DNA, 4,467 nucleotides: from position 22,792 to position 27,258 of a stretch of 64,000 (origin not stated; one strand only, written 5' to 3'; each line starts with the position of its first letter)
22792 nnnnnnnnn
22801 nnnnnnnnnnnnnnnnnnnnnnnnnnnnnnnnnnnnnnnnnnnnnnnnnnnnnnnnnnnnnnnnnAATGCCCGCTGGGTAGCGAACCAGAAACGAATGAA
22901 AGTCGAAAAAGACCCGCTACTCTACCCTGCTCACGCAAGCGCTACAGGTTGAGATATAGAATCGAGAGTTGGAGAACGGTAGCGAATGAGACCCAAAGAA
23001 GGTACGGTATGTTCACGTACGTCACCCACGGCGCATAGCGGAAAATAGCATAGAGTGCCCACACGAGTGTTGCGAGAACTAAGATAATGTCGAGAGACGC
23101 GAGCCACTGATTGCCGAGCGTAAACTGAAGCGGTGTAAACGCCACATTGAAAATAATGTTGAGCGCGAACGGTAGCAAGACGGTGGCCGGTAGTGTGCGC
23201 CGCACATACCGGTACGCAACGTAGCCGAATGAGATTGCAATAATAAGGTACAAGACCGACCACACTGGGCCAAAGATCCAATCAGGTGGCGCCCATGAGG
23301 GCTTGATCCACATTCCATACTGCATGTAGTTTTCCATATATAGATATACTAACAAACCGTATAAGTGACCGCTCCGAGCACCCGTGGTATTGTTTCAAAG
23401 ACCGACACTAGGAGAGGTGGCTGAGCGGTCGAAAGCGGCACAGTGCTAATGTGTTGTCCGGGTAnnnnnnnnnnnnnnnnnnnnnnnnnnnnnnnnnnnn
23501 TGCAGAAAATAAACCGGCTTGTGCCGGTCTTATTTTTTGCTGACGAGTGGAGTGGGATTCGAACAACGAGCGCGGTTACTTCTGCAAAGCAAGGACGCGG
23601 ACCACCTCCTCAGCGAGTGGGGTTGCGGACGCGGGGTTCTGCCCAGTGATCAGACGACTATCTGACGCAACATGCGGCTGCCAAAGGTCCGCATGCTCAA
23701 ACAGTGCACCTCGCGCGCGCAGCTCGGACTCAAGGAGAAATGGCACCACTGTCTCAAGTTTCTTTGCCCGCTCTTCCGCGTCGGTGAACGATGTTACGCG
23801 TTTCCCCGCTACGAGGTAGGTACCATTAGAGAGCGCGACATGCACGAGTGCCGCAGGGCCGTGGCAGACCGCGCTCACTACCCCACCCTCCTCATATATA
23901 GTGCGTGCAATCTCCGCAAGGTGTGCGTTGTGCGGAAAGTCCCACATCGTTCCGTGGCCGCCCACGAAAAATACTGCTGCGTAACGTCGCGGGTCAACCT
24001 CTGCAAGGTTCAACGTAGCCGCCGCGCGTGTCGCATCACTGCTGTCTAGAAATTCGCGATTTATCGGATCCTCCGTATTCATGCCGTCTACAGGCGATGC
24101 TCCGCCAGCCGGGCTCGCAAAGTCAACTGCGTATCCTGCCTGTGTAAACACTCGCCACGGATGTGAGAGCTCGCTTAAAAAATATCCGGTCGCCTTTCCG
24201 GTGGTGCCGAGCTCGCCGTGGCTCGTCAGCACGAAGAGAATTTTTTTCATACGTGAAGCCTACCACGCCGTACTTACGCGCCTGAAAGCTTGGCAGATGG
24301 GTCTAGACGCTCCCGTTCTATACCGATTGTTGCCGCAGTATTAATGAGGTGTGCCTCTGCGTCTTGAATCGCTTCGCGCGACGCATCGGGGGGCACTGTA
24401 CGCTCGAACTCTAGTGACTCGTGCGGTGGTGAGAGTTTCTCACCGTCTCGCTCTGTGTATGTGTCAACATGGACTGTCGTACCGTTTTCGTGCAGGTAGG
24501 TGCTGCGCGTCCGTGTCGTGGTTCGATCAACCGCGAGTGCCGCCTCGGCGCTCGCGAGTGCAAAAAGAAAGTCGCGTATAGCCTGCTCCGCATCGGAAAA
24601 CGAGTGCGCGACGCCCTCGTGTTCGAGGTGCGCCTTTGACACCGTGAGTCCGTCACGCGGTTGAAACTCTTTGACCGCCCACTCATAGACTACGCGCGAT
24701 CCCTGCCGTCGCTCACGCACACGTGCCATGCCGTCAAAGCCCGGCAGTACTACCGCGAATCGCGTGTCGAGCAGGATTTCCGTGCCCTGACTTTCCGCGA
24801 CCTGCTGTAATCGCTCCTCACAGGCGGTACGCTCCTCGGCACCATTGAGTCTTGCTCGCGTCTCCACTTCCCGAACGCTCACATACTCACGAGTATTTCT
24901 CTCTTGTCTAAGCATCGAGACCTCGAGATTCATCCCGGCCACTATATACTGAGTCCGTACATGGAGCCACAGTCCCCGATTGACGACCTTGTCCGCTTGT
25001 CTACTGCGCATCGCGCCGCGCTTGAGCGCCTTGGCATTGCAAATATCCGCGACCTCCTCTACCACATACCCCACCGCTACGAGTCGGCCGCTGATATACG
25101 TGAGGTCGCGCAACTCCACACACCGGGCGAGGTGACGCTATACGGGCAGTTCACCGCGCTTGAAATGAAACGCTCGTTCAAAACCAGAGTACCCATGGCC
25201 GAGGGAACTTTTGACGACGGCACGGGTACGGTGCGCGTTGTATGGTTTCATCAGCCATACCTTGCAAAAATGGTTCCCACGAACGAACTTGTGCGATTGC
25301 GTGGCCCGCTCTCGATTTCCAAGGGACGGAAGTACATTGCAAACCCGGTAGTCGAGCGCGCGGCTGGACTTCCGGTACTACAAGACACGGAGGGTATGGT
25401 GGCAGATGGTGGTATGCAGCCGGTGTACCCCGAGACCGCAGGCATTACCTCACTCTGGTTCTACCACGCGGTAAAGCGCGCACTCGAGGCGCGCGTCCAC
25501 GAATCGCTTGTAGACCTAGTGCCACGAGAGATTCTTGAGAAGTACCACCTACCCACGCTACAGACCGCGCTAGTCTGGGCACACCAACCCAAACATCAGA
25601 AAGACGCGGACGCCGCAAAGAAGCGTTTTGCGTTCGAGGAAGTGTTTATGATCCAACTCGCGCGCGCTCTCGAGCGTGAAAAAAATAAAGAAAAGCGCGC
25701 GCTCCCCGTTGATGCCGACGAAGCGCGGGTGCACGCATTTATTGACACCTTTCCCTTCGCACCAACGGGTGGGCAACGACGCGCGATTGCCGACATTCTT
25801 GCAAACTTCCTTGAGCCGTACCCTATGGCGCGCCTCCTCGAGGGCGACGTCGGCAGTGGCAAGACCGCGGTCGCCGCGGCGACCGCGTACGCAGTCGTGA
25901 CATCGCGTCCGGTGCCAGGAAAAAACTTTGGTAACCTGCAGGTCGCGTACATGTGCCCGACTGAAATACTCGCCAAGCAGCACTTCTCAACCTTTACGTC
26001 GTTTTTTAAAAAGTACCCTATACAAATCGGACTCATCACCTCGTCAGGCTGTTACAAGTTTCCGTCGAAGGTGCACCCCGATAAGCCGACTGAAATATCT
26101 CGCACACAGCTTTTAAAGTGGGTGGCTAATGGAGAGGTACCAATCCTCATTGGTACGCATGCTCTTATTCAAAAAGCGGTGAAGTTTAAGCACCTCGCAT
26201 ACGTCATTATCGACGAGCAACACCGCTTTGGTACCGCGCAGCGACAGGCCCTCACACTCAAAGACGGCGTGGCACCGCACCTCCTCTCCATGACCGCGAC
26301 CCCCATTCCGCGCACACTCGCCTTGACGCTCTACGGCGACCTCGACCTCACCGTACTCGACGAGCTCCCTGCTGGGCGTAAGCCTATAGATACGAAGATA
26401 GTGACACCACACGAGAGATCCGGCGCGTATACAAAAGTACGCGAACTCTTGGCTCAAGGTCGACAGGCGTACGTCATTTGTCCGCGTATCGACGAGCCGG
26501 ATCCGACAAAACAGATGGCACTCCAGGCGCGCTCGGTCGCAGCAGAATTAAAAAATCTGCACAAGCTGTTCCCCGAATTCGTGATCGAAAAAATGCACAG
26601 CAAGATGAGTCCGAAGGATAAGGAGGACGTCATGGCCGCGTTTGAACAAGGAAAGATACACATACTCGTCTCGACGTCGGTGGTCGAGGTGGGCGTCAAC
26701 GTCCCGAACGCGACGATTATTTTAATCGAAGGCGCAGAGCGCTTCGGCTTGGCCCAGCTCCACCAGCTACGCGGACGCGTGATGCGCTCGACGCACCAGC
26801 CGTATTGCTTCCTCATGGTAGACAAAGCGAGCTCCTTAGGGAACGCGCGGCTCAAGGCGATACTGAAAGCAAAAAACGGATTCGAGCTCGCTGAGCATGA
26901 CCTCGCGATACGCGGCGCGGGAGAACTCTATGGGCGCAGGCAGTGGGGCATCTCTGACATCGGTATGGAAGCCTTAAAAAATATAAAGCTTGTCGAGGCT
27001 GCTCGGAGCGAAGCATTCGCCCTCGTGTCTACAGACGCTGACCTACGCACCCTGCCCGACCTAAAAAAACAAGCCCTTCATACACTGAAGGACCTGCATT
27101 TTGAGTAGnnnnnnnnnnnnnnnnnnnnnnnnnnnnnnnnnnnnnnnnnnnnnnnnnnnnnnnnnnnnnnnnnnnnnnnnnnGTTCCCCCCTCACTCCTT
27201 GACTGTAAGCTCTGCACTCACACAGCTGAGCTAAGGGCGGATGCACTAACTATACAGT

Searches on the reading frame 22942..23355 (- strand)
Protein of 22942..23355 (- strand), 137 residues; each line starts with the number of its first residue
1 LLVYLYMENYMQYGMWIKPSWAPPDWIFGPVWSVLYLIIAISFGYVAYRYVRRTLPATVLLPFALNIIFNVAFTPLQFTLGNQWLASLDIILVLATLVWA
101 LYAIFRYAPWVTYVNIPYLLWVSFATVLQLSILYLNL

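Call 27: search_protein_families(library=pfam, proteins=[window:22942-23355:-], max_evalue=0.001)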
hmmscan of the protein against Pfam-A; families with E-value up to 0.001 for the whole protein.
window:22942-23355:- (137 aa): 1 family
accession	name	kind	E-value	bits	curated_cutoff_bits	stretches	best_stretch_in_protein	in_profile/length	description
PF03073.20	TspO_MBR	-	9.4e-26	90.7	24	1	13-134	24-144/145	TspO/MBR family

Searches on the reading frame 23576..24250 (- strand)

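Call 27: search_protein_families(library=pfam, proteins=[window:23576-24250:-], max_evalue=0.001)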
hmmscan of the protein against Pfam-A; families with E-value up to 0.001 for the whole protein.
window:23576-24250:- (224 aa): 2 families
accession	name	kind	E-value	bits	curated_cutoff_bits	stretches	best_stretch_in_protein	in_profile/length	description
PF01965.30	DJ-1_PfpI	-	1.7e-17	64.2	26.6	1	26-217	14-163/165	DJ-1/PfpI family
PF17124.11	ThiJ_like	-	9.6e-08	32.5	30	1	21-75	4-57/186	ThiJ/PfpI family-like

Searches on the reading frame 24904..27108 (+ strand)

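Call 27: search_protein_families(library=pfam, proteins=[window:24904-27108:+], max_evalue=0.001)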
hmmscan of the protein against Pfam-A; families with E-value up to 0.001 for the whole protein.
window:24904-27108:+ (734 aa): 7 families
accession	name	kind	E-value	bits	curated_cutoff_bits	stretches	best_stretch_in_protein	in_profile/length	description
PF00270.35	DEAD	-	1.7e-20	73.9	26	1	290-472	3-164/167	DEAD/DEAH box helicase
PF00271.37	Helicase_C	-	3e-18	66.5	23.5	1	511-629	5-109/110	Helicase conserved C-terminal domain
PF17191.10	RecG_wedge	-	1.1e-12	48.2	23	1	36-190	12-155/162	RecG wedge domain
PF04851.21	ResIII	-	1.2e-11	45.3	22.5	1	291-467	8-162/164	Type III restriction enzyme, res subunit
PF19833.4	RecG_dom3_C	-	3.3e-05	24.3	26.8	1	658-715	3-62/87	ATP-dependent DNA helicase RecG, domain 3, C-terminal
PF01336.31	tRNA_anti-codon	-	0.00012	22.4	27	1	79-144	3-66/75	OB-fold nucleic acid binding domain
PF22590.2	Cas3-like_C_2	-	0.0002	22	27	1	519-630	2-105/106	CRISPR-associated nuclease/helicase Cas3, C-terminal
